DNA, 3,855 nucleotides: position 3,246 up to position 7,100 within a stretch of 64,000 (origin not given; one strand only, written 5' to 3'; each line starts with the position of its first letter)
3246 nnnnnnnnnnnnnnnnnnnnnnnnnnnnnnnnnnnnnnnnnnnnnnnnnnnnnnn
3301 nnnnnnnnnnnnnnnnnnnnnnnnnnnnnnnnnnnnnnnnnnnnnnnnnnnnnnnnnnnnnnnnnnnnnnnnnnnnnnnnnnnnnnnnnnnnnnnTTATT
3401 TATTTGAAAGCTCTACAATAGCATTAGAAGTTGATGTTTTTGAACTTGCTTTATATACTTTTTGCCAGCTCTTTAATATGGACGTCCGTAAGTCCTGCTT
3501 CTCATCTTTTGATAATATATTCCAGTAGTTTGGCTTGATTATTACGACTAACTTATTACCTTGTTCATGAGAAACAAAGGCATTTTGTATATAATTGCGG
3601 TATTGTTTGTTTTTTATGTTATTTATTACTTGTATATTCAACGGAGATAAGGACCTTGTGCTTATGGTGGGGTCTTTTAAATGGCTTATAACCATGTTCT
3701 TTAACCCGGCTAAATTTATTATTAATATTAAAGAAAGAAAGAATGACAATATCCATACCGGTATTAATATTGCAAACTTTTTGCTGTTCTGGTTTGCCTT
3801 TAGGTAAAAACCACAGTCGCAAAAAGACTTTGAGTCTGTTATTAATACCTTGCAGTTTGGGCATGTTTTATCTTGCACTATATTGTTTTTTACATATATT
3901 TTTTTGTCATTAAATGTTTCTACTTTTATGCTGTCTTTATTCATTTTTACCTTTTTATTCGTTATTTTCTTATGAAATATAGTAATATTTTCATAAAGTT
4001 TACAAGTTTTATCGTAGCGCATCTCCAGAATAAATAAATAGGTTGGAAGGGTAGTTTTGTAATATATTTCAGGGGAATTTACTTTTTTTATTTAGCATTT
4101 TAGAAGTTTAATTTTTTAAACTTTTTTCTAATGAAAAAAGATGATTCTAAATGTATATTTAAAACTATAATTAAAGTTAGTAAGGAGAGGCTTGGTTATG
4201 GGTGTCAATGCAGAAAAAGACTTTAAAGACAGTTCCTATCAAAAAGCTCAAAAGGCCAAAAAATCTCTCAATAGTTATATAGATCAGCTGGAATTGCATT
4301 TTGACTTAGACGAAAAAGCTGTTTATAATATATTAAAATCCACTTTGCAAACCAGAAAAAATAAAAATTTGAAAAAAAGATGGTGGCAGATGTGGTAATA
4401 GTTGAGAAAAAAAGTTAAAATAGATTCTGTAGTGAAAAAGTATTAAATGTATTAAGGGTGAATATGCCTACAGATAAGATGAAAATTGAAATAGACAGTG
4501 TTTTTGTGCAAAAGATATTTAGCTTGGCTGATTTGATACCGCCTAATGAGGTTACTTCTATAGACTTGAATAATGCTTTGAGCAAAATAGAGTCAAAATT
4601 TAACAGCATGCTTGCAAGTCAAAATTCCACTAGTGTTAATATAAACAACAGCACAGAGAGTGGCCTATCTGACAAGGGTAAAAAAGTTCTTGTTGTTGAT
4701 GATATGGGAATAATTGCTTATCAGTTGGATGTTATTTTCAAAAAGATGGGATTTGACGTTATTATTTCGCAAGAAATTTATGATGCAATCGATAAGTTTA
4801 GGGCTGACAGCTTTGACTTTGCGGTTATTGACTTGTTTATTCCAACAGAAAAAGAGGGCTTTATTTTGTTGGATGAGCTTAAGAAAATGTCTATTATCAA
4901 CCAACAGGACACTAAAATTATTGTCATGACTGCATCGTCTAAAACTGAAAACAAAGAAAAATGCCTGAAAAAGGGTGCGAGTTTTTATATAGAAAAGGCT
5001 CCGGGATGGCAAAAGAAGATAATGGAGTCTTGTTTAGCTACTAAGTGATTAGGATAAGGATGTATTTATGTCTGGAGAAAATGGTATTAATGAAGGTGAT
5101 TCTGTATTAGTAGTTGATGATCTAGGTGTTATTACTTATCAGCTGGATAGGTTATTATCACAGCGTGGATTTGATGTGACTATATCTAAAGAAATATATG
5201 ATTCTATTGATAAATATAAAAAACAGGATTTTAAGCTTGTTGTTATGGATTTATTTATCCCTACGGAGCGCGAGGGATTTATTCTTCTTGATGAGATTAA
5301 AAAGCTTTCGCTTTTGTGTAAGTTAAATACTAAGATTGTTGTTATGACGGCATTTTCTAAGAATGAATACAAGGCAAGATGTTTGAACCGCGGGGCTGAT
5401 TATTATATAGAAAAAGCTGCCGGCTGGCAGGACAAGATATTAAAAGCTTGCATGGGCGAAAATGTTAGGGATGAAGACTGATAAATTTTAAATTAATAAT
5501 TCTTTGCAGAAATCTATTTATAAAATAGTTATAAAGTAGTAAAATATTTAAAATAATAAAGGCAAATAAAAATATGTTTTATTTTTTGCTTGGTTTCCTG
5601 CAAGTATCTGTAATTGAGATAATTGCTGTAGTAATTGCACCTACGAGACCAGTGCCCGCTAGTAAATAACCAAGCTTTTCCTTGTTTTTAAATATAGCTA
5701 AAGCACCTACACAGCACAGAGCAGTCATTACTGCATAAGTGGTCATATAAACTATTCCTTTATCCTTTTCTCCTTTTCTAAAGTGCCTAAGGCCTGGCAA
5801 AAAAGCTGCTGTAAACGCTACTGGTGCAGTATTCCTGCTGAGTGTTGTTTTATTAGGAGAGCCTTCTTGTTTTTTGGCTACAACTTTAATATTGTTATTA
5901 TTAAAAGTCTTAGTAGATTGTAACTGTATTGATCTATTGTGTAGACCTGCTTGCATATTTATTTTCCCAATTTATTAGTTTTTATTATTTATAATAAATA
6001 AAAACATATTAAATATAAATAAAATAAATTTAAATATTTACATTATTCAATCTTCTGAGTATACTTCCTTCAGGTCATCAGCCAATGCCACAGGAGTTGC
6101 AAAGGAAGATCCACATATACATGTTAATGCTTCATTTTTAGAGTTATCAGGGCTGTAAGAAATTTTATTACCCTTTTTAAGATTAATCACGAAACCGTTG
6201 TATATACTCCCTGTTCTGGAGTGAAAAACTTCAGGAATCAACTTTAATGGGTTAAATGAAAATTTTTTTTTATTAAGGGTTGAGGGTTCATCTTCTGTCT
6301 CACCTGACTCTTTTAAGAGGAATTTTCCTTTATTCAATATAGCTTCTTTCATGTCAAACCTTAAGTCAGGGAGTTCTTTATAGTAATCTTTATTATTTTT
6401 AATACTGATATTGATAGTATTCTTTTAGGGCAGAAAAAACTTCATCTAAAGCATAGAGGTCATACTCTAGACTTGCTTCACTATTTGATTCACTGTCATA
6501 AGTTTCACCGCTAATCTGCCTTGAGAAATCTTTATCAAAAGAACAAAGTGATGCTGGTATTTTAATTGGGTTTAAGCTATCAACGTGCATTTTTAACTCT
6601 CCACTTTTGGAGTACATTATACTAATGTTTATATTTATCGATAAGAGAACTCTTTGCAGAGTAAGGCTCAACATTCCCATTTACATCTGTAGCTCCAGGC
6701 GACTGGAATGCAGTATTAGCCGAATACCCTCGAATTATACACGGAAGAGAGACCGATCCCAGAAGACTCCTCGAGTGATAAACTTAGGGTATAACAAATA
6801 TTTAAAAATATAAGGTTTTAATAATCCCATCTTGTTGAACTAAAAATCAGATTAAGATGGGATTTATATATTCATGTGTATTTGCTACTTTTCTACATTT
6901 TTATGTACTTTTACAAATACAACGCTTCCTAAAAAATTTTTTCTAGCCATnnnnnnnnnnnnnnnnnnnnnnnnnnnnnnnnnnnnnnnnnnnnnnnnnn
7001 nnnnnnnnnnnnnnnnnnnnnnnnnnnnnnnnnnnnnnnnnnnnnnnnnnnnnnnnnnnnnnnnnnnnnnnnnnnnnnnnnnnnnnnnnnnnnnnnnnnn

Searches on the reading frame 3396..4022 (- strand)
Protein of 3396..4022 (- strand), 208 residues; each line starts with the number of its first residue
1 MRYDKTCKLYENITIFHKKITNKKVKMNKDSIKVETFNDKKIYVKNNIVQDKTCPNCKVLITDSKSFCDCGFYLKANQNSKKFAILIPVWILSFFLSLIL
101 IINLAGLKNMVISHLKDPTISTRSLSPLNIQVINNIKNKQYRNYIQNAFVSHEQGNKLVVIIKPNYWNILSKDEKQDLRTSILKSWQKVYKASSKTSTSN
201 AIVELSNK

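Call 8: search_protein_families(library=pfam, proteins=[window:3396-4022:-], max_evalue=0.1)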
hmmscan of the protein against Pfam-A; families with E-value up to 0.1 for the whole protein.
window:3396-4022:- (208 aa): 2 families
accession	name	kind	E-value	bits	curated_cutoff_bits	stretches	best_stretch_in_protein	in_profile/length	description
PF23757.1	TPR_HPS5_insect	-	0.014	15.7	27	0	127-154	41-68/184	Insect HPS5 TPR domain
PF03480.18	DctP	-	0.045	13.5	23.4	1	132-196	181-245/286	Bacterial extracellular solute-binding protein, family 7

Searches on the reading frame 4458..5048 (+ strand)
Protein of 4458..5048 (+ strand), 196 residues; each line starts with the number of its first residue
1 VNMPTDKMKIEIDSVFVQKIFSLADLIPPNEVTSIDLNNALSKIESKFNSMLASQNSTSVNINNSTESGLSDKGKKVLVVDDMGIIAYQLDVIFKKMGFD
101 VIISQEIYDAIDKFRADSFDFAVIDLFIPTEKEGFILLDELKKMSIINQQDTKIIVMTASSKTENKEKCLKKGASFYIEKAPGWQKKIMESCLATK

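Call 8: search_protein_families(library=pfam, proteins=[window:4458-5048:+], max_evalue=0.1)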
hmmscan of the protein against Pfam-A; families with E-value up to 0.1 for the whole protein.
window:4458-5048:+ (196 aa): 2 families
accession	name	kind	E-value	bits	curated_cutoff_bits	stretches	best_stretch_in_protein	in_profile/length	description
PF00072.30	Response_reg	-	1.4e-14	54.6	30.2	1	77-181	1-100/111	Response regulator receiver domain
PF00581.25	Rhodanese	-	0.067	14.1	22.2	0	60-102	46-90/102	Rhodanese-like domain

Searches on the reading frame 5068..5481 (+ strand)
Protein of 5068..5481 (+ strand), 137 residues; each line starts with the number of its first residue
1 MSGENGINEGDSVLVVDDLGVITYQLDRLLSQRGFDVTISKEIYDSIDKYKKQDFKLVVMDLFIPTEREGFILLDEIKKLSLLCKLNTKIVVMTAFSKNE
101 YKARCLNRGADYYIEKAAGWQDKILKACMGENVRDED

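Call 8: search_protein_families(library=pfam, proteins=[window:5068-5481:+], max_evalue=0.1)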
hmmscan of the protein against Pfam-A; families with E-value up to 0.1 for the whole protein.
window:5068-5481:+ (137 aa): 1 family
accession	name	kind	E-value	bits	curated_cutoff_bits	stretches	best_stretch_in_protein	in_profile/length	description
PF00072.30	Response_reg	-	1.9e-16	60.6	30.2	1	13-118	1-101/111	Response regulator receiver domain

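Call 12: find_encoding_contigs(protein=window:5068-5481:+, flank=10000, max_places=10)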
Protein window:5068-5481:+ (137 aa): no gene with exactly this product is on record in the collection.

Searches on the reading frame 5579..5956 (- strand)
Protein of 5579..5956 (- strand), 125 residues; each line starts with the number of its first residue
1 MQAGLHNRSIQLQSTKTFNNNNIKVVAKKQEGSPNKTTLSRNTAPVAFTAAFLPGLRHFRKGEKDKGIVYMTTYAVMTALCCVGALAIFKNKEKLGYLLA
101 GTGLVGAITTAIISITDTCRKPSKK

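Call 8: search_protein_families(library=pfam, proteins=[window:5579-5956:-], max_evalue=0.1)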
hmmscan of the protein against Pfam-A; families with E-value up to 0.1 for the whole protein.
window:5579-5956:- (125 aa): 2 families
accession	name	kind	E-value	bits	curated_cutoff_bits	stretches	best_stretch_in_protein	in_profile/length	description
PF13273.12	DUF4064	-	0.035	14.8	32.1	1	67-109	60-102/102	Protein of unknown function (DUF4064)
PF04144.18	SCAMP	-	0.093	13.4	27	0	44-111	74-130/172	SCAMP family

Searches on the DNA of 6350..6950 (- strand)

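Call 4: search_rna_families(source=window, start=6350, end=6950, threshold=evalue, max_evalue=10, show_alignments=3)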
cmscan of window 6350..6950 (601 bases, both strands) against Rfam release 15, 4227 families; matches with E-value up to 10: 5.
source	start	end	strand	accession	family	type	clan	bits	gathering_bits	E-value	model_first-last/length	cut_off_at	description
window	6396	6428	-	RF01375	CRISPR-DR62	Gene; CRISPR;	-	20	45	7.7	1-37/37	no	CRISPR RNA direct repeat element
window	6806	6866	-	RF04181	rteR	Gene; sRNA;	-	19.2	72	2.6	1-84/84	no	rteR sRNA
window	6852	6901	-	RF01666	rox2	Cis-reg;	-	16.1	55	9.6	1-71/71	no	Drosophila rox2 ncRNA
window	6362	6405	+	RF02108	DLEU2_4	Gene; lncRNA;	-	15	40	2.3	10-58/58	no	Deleted in lymphocytic leukemia 2 conserved region 4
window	6825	6938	+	RF01262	snR44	Gene; snRNA; snoRNA; HACA-box;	CL00035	12.5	33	8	1-211/211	no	Small nucleolar RNA snR44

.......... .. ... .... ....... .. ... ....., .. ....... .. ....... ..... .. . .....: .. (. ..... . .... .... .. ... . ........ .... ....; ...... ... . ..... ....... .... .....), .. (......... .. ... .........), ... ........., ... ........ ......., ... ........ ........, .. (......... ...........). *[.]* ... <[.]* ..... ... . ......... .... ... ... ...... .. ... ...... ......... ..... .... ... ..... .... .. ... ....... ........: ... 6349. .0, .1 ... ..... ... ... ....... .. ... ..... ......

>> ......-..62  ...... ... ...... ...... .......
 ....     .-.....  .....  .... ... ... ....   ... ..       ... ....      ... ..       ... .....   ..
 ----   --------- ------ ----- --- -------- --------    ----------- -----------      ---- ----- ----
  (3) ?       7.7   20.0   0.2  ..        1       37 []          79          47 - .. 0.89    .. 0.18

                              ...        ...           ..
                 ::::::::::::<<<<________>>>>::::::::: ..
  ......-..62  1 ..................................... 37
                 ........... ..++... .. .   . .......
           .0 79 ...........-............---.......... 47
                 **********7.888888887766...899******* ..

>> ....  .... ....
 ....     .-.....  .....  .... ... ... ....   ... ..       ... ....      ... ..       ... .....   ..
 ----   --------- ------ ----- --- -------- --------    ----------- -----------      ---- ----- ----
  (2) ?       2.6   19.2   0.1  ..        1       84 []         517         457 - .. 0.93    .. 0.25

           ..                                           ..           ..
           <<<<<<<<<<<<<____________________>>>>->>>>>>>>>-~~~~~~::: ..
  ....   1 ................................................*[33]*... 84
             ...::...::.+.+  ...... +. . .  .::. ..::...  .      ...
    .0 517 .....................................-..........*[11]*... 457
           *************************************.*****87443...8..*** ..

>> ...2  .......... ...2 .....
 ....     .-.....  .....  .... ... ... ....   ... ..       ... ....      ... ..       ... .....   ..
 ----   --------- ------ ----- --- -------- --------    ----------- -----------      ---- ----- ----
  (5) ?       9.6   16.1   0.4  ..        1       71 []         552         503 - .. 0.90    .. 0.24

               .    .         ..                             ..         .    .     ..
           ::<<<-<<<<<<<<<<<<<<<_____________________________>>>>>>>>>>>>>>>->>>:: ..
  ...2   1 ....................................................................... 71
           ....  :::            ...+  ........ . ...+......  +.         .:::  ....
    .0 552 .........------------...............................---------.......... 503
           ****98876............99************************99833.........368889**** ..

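Call 58: search_dna_similar(query=window:6680-6830:-, collection=plasmids, mode=distant, max_evalue=1, max_rows=8)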
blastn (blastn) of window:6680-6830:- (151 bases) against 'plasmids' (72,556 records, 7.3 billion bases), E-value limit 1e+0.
Records with a match: 4; places in all: 4; records where one place covers at least 80% of the query: 0.
Best place of each record, by identity: 90-95% 3; 80-90% 1.
By first word of the organism name: Staphylococcus 2; Paraclostridium 1; Clostridium 1.
By predicted mobility (MOB-suite, as given by PLSDB): non-mobilizable 2; mobilizable 2.
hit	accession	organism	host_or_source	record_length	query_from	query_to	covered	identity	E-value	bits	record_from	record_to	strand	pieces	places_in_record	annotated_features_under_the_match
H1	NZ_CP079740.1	Paraclostridium bifermentans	whole organism,soil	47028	7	38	21%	88.2%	4e-1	42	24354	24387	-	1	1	none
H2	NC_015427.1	Clostridium botulinum BKT015925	-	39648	18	46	19%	93.1%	4e-1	41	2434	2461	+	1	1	none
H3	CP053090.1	Staphylococcus epidermidis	Homo sapiens,nose; prosthetic joint ...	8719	9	35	18%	92.6%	4e-1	41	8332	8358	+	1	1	none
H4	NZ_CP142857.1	Staphylococcus hominis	Homo sapiens,blood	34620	9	35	18%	92.6%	4e-1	41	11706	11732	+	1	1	none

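Call 59: search_dna_similar(query=window:6680-6830:-, collection=phages, mode=distant, max_evalue=1, max_rows=8)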
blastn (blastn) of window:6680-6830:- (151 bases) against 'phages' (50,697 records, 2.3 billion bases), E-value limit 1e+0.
Records with a match: 3; places in all: 3; records where one place covers at least 80% of the query: 0.
Best place of each record, by identity: 90-95% 3.
By first word of the organism name: Bacillus 2; uncultured 1.
By host as written in the record: Bacillus sp 1; Bacillus subtilis 1; - 1.
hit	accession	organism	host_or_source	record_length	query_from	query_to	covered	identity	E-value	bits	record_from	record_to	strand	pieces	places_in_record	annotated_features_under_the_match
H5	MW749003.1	Bacillus phage vB_BspM_Internexus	Bacillus sp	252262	7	33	18%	92.9%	5e-1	39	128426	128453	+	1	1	hypothetical protein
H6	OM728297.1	Bacillus phage vB_BsuM-Goe21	Bacillus subtilis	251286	7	33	18%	92.9%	5e-1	39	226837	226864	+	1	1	hypothetical protein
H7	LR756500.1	uncultured phage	metagenomic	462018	20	45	17%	92.3%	5e-1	39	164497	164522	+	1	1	record has no annotation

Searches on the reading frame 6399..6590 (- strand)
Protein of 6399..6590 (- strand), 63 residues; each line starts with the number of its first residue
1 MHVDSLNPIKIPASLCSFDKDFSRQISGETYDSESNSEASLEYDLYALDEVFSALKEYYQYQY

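Call 8: search_protein_families(library=pfam, proteins=[window:6399-6590:-], max_evalue=0.1)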
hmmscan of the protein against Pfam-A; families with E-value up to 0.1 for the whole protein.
window:6399-6590:- (63 aa): 0 families

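Call 13: find_encoding_contigs(protein=window:6399-6590:-, flank=5000, max_places=10)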
Protein window:6399-6590:- (63 aa): 1 contig read that carries it; 1 place shown.
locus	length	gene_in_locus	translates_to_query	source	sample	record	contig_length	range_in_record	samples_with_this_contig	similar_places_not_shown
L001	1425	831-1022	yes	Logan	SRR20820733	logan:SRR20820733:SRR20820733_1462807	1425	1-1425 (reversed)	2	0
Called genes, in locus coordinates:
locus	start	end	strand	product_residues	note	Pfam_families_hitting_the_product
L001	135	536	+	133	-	-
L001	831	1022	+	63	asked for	-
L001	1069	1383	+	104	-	-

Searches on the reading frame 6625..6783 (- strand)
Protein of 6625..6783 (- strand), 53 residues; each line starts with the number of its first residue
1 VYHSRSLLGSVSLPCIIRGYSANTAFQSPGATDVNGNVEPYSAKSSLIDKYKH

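Call 57: find_homologous_proteins(query=window:6625-6783:-, max_evalue=10)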
Query seq(53 aa): no candidate shares three 5-residue words with the query. No homologue found.

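Call 65: search_protein_families(library=pfam, proteins=[window:6625-6783:-], max_evalue=10)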
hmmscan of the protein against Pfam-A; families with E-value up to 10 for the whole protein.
seq(53 aa): 1 family
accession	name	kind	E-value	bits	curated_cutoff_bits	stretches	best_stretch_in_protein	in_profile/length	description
PF23052.1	KH_N4BP1_2nd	-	0.13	12.7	27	1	13-50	25-62/120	N4BP1, second type I KH-domain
